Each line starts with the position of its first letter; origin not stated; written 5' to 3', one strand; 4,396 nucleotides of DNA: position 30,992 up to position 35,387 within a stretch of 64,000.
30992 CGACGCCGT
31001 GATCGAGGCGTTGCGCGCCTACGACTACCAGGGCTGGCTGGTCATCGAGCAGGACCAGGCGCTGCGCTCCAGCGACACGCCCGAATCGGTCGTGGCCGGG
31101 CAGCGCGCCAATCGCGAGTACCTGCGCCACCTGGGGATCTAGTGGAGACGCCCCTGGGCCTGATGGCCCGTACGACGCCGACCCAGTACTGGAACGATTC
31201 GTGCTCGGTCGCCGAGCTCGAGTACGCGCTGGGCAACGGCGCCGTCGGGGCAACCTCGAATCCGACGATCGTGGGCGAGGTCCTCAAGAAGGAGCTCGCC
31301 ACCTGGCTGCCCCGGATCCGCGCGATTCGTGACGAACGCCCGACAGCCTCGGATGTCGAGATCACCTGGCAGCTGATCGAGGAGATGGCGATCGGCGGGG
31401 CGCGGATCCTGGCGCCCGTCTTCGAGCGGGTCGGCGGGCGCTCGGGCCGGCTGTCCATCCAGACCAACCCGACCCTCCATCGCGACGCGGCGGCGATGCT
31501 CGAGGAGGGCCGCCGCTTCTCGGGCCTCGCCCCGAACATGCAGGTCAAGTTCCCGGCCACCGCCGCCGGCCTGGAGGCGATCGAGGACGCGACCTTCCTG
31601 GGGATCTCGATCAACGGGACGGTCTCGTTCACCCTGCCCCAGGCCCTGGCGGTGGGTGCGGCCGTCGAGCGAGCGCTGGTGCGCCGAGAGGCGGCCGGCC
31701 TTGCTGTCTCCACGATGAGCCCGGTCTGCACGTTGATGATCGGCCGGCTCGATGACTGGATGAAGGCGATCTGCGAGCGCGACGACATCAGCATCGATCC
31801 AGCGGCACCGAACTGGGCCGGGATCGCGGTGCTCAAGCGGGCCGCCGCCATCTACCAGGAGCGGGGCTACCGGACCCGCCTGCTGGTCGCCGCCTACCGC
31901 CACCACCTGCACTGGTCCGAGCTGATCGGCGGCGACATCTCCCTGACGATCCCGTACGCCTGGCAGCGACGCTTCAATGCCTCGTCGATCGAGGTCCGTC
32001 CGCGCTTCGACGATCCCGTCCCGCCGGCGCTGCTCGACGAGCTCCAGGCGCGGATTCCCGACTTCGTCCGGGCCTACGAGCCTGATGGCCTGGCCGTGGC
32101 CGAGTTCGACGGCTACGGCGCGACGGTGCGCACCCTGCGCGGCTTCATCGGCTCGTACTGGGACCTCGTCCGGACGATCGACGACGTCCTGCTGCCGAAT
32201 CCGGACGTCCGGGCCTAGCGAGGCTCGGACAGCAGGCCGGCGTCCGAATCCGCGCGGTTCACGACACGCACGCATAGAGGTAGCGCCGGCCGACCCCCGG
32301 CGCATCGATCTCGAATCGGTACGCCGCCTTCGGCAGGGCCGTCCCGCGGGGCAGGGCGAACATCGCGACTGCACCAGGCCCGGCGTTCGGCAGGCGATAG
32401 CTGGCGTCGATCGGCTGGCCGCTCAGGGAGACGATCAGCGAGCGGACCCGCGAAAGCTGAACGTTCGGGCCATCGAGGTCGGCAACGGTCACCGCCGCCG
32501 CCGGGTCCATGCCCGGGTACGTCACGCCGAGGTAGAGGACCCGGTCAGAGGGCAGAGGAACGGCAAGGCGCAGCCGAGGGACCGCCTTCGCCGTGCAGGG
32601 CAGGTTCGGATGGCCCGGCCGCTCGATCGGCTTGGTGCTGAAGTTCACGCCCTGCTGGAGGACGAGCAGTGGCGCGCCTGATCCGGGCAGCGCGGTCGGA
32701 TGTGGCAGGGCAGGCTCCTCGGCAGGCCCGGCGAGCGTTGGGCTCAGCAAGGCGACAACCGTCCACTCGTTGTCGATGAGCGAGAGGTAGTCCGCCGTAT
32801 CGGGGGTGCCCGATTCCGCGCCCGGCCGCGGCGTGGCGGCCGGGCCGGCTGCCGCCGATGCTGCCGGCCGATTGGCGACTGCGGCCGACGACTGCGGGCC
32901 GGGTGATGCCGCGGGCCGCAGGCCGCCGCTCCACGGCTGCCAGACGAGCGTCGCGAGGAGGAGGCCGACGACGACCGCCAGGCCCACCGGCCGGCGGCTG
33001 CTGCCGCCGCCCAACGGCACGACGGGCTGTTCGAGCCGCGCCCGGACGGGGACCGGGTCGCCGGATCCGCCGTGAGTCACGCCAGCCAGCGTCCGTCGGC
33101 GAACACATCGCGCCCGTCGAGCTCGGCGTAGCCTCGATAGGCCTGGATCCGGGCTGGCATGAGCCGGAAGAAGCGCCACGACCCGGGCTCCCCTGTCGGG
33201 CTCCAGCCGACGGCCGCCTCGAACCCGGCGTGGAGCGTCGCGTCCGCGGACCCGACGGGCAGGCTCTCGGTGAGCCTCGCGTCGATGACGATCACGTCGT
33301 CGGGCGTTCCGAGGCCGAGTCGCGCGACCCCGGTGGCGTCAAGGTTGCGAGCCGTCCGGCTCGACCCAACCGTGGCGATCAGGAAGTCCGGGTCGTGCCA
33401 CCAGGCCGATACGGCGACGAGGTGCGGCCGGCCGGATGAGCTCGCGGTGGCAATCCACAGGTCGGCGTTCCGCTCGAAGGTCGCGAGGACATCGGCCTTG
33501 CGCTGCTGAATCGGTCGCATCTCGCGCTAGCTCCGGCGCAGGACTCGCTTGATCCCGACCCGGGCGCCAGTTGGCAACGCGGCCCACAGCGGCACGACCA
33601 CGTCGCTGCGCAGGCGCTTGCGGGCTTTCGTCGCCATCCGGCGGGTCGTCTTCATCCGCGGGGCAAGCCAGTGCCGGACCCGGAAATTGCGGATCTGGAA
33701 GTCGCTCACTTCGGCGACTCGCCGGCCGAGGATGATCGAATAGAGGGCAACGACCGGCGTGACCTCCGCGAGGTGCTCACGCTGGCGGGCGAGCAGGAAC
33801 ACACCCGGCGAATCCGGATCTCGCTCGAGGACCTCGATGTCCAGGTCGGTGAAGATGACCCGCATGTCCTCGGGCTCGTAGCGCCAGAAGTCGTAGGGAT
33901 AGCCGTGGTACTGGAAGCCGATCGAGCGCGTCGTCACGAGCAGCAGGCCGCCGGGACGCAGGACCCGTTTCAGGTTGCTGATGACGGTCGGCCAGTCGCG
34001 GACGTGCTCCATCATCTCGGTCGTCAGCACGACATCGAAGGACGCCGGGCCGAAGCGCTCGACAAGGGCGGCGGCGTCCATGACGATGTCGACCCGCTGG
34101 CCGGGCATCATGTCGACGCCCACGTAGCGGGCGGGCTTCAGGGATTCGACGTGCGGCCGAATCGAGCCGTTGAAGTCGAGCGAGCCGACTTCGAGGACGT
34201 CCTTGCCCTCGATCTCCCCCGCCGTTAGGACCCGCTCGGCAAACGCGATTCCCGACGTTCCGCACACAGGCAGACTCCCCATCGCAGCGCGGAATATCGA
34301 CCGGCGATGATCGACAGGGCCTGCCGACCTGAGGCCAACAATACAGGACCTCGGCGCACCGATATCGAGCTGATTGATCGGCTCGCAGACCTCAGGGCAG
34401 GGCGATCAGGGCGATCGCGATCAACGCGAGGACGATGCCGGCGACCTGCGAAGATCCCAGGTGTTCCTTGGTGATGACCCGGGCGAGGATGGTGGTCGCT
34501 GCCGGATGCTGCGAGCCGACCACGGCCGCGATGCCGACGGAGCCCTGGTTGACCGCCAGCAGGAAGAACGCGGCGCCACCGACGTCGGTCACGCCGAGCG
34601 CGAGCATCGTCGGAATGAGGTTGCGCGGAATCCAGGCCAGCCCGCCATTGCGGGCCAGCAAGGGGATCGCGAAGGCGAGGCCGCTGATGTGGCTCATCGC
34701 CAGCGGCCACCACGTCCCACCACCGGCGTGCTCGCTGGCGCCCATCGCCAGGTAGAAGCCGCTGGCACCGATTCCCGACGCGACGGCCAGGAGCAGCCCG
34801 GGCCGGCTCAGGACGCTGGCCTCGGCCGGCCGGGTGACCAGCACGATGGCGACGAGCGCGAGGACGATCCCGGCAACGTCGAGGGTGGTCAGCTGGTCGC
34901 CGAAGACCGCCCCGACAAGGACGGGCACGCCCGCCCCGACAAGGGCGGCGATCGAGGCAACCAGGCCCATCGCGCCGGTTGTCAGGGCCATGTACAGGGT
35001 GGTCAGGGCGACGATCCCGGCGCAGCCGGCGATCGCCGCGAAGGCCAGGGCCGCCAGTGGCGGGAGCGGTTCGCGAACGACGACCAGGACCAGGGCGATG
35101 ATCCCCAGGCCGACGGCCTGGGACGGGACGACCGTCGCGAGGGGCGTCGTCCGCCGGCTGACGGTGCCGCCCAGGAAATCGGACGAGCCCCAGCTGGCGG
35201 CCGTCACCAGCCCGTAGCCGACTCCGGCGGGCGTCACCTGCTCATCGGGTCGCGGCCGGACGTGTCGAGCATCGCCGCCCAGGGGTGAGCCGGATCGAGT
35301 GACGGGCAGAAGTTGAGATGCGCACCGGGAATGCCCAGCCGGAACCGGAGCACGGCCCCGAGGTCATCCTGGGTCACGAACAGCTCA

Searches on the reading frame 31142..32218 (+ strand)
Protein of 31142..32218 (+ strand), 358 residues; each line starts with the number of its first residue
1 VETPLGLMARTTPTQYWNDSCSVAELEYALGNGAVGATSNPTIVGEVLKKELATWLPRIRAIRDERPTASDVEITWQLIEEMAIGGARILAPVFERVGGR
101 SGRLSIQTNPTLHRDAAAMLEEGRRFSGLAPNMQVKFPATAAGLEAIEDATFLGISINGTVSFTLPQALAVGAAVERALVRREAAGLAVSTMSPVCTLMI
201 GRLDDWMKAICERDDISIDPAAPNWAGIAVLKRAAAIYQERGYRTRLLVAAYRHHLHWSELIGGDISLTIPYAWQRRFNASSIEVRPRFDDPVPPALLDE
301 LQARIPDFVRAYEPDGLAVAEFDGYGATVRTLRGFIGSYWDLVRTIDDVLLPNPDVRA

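Call 19: search_protein_families(library=pfam, proteins=[window:31142-32218:+], max_evalue=0.001)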
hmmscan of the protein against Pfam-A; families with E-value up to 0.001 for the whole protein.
window:31142-32218:+ (358 aa): 1 family
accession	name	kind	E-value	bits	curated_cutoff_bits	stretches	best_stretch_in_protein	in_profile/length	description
PF00923.25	TAL_FSA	-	4.7e-35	121.8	27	1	17-280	2-234/285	Transaldolase/Fructose-6-phosphate aldolase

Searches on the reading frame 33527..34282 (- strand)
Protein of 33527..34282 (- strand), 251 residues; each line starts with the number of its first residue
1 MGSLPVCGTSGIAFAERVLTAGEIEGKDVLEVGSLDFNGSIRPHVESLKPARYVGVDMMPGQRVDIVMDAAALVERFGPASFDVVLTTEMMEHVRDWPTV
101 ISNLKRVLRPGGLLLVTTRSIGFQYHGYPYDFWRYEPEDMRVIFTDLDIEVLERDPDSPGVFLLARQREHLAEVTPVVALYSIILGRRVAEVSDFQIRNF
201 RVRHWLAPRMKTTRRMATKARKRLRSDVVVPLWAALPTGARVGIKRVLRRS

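Call 57: search_protein_families(library=pfam, proteins=[window:33527-34282:-], max_evalue=0.00001)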
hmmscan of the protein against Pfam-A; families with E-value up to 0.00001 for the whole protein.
window:33527-34282:- (251 aa): 4 families
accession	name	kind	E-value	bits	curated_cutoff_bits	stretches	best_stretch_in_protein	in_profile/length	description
PF08241.18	Methyltransf_11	-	2.5e-10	41.3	21.2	1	39-115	8-94/95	Methyltransferase domain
PF13489.12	Methyltransf_23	-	7.1e-10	39.3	27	1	50-135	44-134/164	Methyltransferase domain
PF08242.18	Methyltransf_12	-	2.2e-07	31.9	30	1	75-114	60-98/98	Methyltransferase domain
PF13649.12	Methyltransf_25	-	7.2e-06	27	27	0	67-112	52-97/97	Methyltransferase domain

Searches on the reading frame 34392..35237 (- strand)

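Call 57: search_protein_families(library=pfam, proteins=[window:34392-35237:-], max_evalue=0.00001)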
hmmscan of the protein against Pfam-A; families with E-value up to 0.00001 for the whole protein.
window:34392-35237:- (281 aa): 1 family
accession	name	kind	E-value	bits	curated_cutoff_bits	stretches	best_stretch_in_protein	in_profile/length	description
PF00892.27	EamA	-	3.5e-17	63.4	28.2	2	146-279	2-134/135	EamA-like transporter family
